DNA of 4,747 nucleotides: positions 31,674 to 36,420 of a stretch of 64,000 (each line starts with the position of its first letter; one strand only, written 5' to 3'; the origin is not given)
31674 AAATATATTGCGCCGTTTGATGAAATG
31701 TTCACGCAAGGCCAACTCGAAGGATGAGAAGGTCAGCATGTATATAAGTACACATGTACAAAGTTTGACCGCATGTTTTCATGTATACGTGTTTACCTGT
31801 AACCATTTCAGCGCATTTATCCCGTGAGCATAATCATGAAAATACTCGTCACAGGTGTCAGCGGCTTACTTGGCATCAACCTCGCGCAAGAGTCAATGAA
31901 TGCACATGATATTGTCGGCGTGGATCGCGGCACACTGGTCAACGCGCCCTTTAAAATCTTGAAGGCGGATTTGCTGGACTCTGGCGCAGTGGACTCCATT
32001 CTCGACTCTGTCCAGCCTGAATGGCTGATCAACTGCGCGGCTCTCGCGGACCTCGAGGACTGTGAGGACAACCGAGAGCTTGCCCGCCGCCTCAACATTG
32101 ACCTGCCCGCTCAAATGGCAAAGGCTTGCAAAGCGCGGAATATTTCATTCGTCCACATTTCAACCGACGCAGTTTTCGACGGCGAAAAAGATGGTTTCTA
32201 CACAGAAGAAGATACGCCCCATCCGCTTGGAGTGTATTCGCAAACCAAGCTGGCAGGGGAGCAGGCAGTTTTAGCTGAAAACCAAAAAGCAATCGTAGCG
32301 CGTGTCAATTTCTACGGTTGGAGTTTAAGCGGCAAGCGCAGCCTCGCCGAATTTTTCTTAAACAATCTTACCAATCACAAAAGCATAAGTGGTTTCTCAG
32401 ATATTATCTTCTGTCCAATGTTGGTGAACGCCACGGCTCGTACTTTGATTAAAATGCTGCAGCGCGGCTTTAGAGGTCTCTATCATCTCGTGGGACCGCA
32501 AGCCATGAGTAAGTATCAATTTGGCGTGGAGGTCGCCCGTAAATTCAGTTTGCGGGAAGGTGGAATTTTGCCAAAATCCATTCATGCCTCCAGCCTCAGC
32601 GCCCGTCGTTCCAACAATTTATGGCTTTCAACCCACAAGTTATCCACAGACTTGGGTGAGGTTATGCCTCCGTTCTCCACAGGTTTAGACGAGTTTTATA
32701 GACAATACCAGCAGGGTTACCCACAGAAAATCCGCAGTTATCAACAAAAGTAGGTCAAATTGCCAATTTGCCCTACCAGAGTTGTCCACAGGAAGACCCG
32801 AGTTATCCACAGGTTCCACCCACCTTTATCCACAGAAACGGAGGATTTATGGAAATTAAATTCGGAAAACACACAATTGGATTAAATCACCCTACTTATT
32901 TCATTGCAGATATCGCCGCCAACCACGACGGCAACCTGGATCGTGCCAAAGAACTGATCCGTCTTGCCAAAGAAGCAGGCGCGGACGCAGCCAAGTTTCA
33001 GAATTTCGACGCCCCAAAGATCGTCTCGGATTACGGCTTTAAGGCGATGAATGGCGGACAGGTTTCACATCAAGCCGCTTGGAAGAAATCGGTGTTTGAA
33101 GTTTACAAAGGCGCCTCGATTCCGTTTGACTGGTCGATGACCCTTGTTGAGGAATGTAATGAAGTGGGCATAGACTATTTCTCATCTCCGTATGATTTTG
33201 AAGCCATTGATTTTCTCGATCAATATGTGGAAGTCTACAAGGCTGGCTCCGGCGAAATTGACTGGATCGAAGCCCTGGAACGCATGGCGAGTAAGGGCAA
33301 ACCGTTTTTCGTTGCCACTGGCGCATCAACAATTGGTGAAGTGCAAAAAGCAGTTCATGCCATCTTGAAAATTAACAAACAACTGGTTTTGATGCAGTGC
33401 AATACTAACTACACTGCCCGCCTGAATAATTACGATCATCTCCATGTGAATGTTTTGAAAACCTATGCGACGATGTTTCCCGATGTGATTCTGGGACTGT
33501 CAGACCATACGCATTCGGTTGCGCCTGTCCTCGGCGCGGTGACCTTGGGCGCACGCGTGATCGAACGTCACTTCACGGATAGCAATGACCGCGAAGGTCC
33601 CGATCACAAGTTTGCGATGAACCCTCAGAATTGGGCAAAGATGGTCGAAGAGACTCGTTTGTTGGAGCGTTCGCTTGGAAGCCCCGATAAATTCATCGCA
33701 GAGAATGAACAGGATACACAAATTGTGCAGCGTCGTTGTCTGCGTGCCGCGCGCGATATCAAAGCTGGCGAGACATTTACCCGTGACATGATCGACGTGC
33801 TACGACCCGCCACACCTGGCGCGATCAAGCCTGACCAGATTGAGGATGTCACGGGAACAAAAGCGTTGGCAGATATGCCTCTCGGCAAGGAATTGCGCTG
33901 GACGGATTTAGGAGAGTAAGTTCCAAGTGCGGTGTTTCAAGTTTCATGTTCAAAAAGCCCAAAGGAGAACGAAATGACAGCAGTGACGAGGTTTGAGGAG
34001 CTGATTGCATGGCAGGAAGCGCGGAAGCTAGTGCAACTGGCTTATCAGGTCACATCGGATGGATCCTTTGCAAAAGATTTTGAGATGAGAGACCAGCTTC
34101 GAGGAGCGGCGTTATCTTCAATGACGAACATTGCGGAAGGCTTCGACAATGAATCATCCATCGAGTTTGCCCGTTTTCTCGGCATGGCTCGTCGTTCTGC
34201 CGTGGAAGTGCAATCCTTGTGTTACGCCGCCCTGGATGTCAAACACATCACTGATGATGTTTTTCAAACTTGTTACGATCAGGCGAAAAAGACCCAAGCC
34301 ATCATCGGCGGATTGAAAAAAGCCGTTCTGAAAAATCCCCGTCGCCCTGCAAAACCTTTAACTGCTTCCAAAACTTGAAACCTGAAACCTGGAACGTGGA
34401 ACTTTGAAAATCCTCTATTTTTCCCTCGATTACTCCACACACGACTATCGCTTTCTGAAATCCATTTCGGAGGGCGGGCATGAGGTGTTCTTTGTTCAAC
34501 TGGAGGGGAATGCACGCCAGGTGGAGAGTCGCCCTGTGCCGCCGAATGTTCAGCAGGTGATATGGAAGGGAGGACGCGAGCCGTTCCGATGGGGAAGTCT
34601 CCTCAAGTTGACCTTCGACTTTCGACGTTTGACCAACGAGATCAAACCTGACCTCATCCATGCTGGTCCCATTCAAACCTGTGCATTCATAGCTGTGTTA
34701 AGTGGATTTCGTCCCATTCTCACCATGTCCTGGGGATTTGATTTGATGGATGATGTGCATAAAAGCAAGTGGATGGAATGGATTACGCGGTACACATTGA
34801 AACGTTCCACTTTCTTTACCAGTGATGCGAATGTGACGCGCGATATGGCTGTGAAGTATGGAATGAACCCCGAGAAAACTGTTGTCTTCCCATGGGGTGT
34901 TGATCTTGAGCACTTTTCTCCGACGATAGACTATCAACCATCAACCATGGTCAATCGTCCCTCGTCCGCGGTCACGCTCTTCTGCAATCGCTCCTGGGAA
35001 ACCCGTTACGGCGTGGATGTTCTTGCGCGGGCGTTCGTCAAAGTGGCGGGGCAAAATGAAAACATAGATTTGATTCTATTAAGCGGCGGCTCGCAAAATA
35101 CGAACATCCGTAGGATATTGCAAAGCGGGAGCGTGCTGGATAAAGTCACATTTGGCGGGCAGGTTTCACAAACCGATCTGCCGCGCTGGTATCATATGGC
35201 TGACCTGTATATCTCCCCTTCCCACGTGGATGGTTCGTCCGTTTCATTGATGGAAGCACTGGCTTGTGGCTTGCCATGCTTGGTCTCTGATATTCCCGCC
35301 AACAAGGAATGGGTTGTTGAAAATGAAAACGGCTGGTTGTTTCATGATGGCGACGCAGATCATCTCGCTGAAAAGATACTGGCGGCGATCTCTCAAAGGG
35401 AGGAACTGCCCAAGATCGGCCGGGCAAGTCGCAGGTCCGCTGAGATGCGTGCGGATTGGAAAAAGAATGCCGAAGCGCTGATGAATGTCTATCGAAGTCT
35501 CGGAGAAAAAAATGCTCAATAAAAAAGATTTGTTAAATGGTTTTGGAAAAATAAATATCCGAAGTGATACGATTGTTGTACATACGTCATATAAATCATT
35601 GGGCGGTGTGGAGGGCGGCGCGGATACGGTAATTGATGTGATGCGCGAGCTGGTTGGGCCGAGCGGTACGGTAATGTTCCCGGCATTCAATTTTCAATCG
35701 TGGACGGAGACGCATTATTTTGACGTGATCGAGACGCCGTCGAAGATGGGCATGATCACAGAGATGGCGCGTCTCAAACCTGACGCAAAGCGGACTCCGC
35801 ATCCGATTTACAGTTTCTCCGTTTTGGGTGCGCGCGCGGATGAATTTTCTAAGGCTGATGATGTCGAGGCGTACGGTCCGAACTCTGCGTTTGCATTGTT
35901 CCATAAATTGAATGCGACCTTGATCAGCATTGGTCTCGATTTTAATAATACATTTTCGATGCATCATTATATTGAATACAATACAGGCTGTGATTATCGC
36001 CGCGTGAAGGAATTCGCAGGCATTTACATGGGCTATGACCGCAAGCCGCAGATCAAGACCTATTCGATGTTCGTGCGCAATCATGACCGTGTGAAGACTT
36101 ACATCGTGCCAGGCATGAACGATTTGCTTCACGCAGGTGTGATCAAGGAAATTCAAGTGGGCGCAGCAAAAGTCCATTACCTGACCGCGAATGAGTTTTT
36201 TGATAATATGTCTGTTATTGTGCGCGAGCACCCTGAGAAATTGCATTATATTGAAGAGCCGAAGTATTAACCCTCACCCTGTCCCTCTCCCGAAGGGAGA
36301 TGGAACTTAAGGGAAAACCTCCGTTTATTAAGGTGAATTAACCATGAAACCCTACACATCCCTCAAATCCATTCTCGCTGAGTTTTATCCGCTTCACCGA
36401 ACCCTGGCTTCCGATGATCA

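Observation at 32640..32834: Seven same-orientation DnaA-box-like 9-mers, three perfect, spanning a gene end and the neuB-type upstream region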

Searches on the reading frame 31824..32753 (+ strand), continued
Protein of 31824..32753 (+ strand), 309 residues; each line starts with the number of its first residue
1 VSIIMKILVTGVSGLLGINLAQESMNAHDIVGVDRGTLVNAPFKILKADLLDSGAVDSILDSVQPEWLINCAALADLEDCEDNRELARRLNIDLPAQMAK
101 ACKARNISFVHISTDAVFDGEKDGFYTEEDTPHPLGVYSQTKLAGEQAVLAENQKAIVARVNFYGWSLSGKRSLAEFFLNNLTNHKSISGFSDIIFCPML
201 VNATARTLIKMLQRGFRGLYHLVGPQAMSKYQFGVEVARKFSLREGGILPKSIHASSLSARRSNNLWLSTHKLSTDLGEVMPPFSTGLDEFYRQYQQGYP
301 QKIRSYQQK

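Call 43: find_encoding_contigs(protein=P0121, flank=3000, max_places=2)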
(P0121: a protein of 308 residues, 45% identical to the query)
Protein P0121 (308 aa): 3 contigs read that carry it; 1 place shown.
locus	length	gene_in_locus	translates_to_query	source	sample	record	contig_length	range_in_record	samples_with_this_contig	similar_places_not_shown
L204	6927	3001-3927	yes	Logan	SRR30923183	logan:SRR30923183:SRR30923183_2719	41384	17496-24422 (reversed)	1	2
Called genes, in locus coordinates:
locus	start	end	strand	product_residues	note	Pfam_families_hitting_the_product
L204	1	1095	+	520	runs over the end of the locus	PF05159:Capsule_synth (weak)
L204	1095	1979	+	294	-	PF08241:Methyltransf_11, PF13649:Methyltransf_25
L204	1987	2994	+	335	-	PF00106:adh_short (weak), PF01073:3Beta_HSD, PF01370:Epimerase, PF02719:Polysacc_synt_2, PF04321:RmlD_sub_bind, PF05368:NmrA (weak), PF16363:GDP_Man_Dehyd, PF13460:NAD_binding_10, +1 more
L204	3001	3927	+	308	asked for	PF01370:Epimerase, PF04321:RmlD_sub_bind, PF16363:GDP_Man_Dehyd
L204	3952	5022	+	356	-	PF03102:NeuB, PF08666:SAF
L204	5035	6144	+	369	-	PF13477:Glyco_trans_4_2, PF13439:Glyco_transf_4, PF13579:Glyco_trans_4_4, PF00534:Glycos_transf_1, PF13524:Glyco_trans_1_2, PF13692:Glyco_trans_1_4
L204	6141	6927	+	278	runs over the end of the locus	PF02348:CTP_transf_3, PF12804:NTP_transf_3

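Call 50: find_encoding_contigs(protein=P0121, flank=10000, max_places=1)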
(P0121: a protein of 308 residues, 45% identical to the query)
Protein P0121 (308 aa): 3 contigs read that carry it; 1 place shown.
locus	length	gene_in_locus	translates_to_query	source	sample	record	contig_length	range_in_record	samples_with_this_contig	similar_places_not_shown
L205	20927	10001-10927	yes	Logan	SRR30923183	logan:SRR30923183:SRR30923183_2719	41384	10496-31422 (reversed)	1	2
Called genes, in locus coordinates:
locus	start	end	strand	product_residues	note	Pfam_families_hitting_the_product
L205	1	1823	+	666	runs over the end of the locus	-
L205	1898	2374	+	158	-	PF12802:MarR_2 (weak), PF01047:MarR (faint), PF13412:HTH_24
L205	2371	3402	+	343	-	PF01073:3Beta_HSD, PF01370:Epimerase, PF04321:RmlD_sub_bind, PF07993:NAD_binding_4 (faint), PF16363:GDP_Man_Dehyd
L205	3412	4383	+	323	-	PF01370:Epimerase, PF16363:GDP_Man_Dehyd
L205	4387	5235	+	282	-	PF01061:ABC2_membrane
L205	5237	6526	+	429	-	PF00005:ABC_tran, PF13304:AAA_21 (faint), PF14524:Wzt_C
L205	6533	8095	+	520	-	PF05159:Capsule_synth (weak)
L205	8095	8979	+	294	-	PF08241:Methyltransf_11, PF13649:Methyltransf_25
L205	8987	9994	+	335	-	PF00106:adh_short (weak), PF01073:3Beta_HSD, PF01370:Epimerase, PF02719:Polysacc_synt_2, PF04321:RmlD_sub_bind, PF05368:NmrA (weak), PF16363:GDP_Man_Dehyd, PF13460:NAD_binding_10, +1 more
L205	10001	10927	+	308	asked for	PF01370:Epimerase, PF04321:RmlD_sub_bind, PF16363:GDP_Man_Dehyd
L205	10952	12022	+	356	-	PF03102:NeuB, PF08666:SAF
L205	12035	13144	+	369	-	PF13477:Glyco_trans_4_2, PF13439:Glyco_transf_4, PF13579:Glyco_trans_4_4, PF00534:Glycos_transf_1, PF13524:Glyco_trans_1_2, PF13692:Glyco_trans_1_4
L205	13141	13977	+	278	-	PF02348:CTP_transf_3, PF12804:NTP_transf_3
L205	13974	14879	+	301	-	-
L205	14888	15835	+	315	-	PF00535:Glycos_transf_2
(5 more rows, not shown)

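Call 72: search_protein_families(library=pfam, proteins=[L019:7081-7431:+, L021:6975-8612:+, L041:7180-7704:+, L041:7715-8434:+, L007:7422-8255:+, L020:7230-8126:+, L010:3593-5257:+], max_evalue=0.0001)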
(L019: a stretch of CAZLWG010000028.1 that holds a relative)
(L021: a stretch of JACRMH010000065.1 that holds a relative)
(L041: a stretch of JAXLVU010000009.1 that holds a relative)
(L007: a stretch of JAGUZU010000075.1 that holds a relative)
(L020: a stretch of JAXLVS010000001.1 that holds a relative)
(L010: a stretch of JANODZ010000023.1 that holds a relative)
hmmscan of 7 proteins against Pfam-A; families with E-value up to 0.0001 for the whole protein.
L019:7081-7431:+ (116 aa): 1 family
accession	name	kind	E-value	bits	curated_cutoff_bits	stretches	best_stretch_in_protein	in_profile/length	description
PF14079.11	DUF4260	-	2.1e-42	144.1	27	1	3-114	2-113/113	Domain of unknown function (DUF4260)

L021:6975-8612:+ (545 aa): 1 family
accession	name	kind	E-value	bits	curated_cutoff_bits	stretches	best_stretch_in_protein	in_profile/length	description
PF13231.12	PMT_2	-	3.3e-07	31.1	26.1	1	92-205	20-132/160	Dolichyl-phosphate-mannose-protein mannosyltransferase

L041:7180-7704:+ (174 aa): 1 family
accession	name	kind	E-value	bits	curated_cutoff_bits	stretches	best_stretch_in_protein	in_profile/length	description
PF00293.34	NUDIX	-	2.2e-17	63.7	21.1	1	42-158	3-125/134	NUDIX domain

L041:7715-8434:+ (239 aa): 1 family
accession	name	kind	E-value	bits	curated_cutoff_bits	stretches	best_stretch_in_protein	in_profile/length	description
PF03009.23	GDPD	-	4.2e-20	73.3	23.6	1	18-203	1-215/244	Glycerophosphoryl diester phosphodiesterase family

L007:7422-8255:+ (277 aa): 1 family
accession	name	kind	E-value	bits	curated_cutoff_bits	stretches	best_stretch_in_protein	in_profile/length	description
PF12686.12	DUF3800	-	1.6e-08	35.8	21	1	19-223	2-142/149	Protein of unknown function (DUF3800)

L020:7230-8126:+ (298 aa): 0 families

L010:3593-5257:+ (554 aa): 2 families
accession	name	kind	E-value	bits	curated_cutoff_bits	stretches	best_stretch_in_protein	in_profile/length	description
PF13231.12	PMT_2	-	7e-12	46.3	26.1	1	100-225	23-145/160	Dolichyl-phosphate-mannose-protein mannosyltransferase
PF02366.24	PMT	-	2.4e-07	31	22.7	1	93-246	75-233/245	Dolichyl-phosphate-mannose-protein mannosyltransferase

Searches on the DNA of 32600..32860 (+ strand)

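Call 57: search_dna_similar(query=window:32600-32860:+, collection=plasmids, mode=distant, max_rows=8)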
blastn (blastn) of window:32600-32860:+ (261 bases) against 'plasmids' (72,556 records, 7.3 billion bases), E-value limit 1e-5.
No match.

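Call 58: search_dna_similar(query=window:32600-32860:+, collection=phages, mode=distant, max_rows=8)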
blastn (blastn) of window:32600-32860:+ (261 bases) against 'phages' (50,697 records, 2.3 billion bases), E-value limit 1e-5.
No match.

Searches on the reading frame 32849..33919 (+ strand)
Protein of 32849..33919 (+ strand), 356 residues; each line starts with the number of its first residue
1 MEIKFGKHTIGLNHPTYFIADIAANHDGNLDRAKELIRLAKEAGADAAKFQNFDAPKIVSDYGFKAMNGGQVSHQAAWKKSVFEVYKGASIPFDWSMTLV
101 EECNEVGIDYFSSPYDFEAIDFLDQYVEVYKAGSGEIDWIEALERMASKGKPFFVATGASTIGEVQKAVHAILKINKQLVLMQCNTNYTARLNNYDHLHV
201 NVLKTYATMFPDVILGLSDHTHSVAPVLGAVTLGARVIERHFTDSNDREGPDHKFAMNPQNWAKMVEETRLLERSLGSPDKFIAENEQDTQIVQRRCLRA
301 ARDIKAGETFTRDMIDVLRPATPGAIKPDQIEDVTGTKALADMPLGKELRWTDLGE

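Call 8: search_protein_families(library=pfam, proteins=[window:32849-33919:+])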
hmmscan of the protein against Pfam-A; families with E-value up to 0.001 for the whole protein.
window:32849-33919:+ (356 aa): 2 families
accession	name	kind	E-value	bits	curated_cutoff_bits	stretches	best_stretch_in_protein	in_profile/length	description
PF03102.20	NeuB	-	1.4e-66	224.8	22.1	1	36-280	1-240/241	NeuB family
PF08666.17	SAF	-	2.7e-08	34.7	21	1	296-354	2-62/63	SAF domain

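Call 9: find_encoding_contigs(protein=window:32849-33919:+, flank=10000, max_places=6)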
Protein window:32849-33919:+ (356 aa): 1 contig read that carries it; 1 place shown.
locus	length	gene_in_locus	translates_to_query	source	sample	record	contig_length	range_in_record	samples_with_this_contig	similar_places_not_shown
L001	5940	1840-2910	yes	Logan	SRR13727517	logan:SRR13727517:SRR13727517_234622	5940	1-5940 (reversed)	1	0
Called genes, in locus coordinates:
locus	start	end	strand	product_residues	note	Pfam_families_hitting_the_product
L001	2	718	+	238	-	?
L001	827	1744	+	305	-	PF01370:Epimerase, PF04321:RmlD_sub_bind, PF07993:NAD_binding_4 (faint), PF16363:GDP_Man_Dehyd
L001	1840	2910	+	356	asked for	PF03102:NeuB, PF08666:SAF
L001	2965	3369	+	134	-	PF05635:23S_rRNA_IVP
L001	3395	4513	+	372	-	PF13439:Glyco_transf_4, PF13477:Glyco_trans_4_2, PF13579:Glyco_trans_4_4 (weak), PF00534:Glycos_transf_1, PF13692:Glyco_trans_1_4, PF13524:Glyco_trans_1_2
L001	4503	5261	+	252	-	PF02522:Antibiotic_NAT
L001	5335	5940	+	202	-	?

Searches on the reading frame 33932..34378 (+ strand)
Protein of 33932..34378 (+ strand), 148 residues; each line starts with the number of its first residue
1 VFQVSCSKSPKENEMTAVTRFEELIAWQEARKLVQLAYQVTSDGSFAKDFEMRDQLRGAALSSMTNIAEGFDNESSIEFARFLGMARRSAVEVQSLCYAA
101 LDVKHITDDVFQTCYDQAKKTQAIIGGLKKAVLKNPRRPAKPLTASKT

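Call 8: search_protein_families(library=pfam, proteins=[window:33932-34378:+])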
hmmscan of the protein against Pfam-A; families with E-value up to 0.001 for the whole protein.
window:33932-34378:+ (148 aa): 1 family
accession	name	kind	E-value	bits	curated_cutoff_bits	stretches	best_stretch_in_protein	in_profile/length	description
PF05635.17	23S_rRNA_IVP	-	5.9e-25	88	33.8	1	22-126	1-105/106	23S rRNA-intervening sequence protein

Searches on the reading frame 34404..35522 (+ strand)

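Call 8: search_protein_families(library=pfam, proteins=[window:34404-35522:+])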
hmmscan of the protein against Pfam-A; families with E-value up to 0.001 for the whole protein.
window:34404-35522:+ (372 aa): 6 families
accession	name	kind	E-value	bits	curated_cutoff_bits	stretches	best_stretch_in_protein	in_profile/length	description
PF00534.26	Glycos_transf_1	-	3.7e-29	101.9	26.4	1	198-343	24-170/172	Glycosyl transferases group 1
PF13692.12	Glyco_trans_1_4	-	4.5e-26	92.2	27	1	191-330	4-141/142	Glycosyl transferases group 1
PF13477.12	Glyco_trans_4_2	-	6.7e-12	46.2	23.4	1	2-141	1-138/139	Glycosyl transferase 4-like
PF13439.12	Glyco_transf_4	-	4.3e-10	40.3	28.5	1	15-169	9-169/170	Glycosyltransferase Family 4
PF13524.12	Glyco_trans_1_2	-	3.3e-09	37.3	25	1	247-360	28-143/144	Glycosyl transferase-like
PF13579.12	Glyco_trans_4_4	-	5.1e-07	30.6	29.7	1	21-164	14-157/158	Glycosyl transferase 4-like domain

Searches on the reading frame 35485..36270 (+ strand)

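Call 8: search_protein_families(library=pfam, proteins=[window:35485-36270:+])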
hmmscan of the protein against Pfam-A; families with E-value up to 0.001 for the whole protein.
window:35485-36270:+ (261 aa): 1 family
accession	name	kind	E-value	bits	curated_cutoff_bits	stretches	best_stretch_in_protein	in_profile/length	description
PF02522.19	Antibiotic_NAT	-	6.3e-39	134.3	25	1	32-242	2-227/232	Aminoglycoside 3-N-acetyltransferase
